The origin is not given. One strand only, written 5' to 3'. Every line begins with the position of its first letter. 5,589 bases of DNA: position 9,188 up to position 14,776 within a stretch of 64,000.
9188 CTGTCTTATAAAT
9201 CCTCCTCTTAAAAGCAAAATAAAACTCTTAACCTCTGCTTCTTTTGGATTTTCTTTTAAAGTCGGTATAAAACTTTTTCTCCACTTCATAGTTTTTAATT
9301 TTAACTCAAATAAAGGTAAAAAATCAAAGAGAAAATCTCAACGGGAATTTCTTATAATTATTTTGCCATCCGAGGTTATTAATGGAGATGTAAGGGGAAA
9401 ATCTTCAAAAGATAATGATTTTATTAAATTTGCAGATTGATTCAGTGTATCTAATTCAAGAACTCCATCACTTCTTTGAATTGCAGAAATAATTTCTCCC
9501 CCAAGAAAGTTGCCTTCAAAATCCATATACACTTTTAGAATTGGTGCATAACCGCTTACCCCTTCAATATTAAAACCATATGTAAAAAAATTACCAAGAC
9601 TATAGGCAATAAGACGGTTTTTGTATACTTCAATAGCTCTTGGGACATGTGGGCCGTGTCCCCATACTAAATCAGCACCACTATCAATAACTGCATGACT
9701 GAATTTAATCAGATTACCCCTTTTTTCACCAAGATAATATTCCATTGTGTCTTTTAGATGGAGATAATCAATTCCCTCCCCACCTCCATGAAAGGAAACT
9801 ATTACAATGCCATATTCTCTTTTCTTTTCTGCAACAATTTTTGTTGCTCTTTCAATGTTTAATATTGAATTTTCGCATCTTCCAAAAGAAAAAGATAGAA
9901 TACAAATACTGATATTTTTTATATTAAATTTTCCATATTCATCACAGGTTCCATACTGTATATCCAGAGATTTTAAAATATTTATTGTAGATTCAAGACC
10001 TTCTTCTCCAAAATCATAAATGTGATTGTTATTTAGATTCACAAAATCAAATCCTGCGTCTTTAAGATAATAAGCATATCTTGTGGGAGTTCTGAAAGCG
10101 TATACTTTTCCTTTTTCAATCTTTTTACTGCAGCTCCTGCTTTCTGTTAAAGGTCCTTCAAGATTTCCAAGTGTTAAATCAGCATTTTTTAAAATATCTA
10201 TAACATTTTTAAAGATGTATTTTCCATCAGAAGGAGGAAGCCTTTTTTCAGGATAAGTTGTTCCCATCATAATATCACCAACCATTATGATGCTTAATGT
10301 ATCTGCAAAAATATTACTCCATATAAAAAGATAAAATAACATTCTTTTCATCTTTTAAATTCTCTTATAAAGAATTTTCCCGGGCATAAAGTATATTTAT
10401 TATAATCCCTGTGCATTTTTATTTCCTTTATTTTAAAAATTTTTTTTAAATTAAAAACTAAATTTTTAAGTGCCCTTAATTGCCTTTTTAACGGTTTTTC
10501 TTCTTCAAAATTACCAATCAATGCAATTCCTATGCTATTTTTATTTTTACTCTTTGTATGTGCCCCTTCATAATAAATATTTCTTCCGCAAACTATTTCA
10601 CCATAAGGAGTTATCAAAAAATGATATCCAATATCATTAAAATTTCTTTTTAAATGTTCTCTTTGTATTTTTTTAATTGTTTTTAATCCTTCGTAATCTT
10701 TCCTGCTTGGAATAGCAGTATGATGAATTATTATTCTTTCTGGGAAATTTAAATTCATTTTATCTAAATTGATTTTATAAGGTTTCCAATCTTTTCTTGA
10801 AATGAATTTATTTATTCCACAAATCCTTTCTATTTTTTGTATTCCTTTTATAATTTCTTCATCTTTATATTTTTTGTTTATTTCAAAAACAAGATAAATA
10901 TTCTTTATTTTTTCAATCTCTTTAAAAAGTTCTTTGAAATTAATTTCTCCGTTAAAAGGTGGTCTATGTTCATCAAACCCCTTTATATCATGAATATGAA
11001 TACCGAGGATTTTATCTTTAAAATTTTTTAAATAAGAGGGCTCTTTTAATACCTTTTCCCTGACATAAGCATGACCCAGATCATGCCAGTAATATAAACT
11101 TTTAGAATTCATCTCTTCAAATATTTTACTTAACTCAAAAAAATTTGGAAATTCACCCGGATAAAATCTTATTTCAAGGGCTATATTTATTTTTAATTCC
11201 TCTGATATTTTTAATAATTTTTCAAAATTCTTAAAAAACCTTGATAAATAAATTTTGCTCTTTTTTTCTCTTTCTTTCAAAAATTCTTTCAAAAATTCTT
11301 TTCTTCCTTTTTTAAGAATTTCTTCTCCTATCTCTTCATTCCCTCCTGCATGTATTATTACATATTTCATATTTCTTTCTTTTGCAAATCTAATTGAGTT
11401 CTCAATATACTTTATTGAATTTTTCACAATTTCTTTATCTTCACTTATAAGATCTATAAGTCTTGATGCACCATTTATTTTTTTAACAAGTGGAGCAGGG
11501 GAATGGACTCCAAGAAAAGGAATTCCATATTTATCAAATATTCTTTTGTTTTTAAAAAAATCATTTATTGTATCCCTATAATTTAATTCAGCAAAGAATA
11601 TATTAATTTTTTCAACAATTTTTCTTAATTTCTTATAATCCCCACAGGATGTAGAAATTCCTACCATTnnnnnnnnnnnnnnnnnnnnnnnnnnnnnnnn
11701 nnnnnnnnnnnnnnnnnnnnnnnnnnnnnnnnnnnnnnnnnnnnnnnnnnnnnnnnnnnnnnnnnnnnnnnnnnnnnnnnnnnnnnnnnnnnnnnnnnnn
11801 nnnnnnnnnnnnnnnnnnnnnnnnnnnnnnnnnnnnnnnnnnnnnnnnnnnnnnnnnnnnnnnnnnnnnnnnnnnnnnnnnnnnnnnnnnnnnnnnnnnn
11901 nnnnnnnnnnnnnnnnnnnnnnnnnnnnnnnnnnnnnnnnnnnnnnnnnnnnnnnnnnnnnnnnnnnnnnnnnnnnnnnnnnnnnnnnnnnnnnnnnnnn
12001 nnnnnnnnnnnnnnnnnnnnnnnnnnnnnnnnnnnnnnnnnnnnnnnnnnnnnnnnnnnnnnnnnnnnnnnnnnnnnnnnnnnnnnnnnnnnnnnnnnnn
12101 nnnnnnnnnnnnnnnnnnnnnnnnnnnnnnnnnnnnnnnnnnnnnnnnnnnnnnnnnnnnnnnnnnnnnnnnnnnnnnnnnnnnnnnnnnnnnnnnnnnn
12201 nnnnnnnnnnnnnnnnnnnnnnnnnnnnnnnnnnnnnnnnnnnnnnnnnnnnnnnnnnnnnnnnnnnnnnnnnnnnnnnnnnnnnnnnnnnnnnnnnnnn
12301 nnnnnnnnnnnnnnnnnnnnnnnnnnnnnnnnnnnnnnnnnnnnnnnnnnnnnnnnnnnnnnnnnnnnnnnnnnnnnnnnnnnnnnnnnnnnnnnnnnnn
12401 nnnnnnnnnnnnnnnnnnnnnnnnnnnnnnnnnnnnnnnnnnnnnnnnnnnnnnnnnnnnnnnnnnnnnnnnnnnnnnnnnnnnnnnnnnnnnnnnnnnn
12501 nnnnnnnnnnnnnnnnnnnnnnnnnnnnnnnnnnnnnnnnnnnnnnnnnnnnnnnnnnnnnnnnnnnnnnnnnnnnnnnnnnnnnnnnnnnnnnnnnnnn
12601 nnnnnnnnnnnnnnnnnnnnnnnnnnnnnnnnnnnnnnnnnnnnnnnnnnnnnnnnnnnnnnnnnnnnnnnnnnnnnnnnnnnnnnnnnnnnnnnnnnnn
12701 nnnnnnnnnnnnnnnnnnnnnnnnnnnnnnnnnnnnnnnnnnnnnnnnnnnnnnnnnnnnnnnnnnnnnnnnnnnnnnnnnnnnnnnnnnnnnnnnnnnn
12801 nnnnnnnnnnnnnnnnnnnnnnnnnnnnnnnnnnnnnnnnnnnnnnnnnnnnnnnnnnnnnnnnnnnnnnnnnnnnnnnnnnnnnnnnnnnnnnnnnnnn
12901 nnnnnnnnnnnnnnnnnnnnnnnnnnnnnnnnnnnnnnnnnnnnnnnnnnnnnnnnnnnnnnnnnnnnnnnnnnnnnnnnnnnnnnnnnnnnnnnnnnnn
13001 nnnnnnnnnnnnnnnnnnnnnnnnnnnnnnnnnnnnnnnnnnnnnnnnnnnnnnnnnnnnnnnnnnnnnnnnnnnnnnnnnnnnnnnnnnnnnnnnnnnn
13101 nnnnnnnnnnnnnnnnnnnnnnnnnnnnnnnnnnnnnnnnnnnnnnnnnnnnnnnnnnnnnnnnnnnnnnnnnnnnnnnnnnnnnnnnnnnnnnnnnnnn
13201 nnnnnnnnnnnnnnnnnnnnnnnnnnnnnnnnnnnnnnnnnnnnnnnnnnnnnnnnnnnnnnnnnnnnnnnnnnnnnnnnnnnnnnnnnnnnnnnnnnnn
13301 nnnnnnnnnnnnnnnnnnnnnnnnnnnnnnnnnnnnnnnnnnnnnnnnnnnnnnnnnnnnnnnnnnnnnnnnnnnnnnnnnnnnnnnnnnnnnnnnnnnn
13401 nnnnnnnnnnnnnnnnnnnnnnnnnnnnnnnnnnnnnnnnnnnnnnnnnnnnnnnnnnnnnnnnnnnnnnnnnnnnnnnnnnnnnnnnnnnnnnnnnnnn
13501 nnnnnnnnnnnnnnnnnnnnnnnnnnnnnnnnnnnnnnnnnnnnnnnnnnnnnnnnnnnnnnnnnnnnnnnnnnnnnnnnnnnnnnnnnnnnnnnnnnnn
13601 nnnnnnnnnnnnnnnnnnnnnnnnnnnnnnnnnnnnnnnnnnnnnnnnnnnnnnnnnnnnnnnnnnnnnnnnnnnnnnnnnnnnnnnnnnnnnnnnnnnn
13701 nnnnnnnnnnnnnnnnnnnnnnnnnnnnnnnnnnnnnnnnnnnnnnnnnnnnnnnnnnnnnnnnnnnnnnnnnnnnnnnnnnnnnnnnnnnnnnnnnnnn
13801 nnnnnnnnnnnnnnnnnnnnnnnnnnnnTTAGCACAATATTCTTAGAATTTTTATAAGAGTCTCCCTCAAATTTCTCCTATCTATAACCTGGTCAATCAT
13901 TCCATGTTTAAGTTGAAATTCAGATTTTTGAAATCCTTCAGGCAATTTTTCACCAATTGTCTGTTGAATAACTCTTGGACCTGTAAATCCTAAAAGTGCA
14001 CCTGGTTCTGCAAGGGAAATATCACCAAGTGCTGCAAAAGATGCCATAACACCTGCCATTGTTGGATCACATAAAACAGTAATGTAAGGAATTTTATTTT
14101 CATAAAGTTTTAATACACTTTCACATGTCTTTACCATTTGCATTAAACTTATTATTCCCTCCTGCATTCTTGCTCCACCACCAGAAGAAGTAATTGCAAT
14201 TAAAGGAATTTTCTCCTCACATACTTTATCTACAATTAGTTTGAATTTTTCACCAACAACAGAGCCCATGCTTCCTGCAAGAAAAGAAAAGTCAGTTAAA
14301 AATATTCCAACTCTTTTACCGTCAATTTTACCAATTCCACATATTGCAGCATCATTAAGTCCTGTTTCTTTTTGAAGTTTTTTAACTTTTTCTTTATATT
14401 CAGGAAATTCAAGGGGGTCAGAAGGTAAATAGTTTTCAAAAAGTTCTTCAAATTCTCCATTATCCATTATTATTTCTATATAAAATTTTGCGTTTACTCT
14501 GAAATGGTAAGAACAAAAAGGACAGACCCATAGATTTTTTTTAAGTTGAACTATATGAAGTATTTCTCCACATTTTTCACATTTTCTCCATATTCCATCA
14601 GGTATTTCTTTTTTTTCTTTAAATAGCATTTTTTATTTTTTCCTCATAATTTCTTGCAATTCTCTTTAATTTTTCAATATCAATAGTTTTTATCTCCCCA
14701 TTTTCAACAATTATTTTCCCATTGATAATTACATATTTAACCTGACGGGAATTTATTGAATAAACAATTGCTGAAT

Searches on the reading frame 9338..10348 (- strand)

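Call 47: search_protein_families(library=pfam, proteins=[window:9338-10348:-], max_evalue=0.001)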
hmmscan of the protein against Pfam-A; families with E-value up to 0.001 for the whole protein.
window:9338-10348:- (336 aa): 1 family
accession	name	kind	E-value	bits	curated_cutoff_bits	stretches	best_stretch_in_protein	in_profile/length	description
PF09587.15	PGA_cap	-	8.5e-46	156.9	27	1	20-255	2-252/255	Bacterial capsule synthesis protein PGA_cap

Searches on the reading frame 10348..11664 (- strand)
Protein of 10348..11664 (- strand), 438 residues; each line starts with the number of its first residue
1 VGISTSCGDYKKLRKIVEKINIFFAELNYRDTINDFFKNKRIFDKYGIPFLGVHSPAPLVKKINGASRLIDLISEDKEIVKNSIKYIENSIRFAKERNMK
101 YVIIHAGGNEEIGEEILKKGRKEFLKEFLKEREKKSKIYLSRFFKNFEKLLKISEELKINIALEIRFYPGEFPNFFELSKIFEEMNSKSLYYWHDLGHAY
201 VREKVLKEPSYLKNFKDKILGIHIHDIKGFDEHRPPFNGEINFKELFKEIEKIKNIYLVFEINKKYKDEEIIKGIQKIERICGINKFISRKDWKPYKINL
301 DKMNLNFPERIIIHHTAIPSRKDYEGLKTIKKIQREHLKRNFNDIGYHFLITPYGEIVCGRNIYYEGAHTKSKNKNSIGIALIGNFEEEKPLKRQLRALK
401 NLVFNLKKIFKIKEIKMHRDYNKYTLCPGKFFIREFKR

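Call 47: search_protein_families(library=pfam, proteins=[window:10348-11664:-], max_evalue=0.001)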
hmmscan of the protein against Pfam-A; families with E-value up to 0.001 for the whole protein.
window:10348-11664:- (438 aa): 2 families
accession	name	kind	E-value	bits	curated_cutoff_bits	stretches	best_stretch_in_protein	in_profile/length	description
PF01261.30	AP_endonuc_2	-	7.5e-21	75.4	31.1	1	40-274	34-242/249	Xylose isomerase-like TIM barrel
PF01510.30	Amidase_2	-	6.2e-18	65.8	26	1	308-430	5-131/131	N-acetylmuramoyl-L-alanine amidase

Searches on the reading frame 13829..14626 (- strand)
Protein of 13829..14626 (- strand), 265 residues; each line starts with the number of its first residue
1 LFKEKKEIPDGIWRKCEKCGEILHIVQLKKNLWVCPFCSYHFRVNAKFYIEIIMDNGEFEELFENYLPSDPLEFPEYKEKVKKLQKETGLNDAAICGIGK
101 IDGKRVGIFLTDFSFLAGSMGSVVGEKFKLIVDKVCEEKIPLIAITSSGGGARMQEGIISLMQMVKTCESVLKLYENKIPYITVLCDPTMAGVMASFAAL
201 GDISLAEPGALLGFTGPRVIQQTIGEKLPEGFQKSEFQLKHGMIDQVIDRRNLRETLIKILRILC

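Call 47: search_protein_families(library=pfam, proteins=[window:13829-14626:-], max_evalue=0.001)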
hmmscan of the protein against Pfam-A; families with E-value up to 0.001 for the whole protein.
window:13829-14626:- (265 aa): 2 families
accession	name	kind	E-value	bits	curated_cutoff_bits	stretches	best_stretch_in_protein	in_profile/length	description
PF01039.27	Carboxyl_trans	-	2.5e-22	79.6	22.3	1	70-227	19-180/493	Carboxyl transferase domain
PF17848.7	Zn_ribbon_ACC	-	3e-05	24.6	24.5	1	13-38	1-26/26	Acetyl-CoA carboxylase zinc finger domain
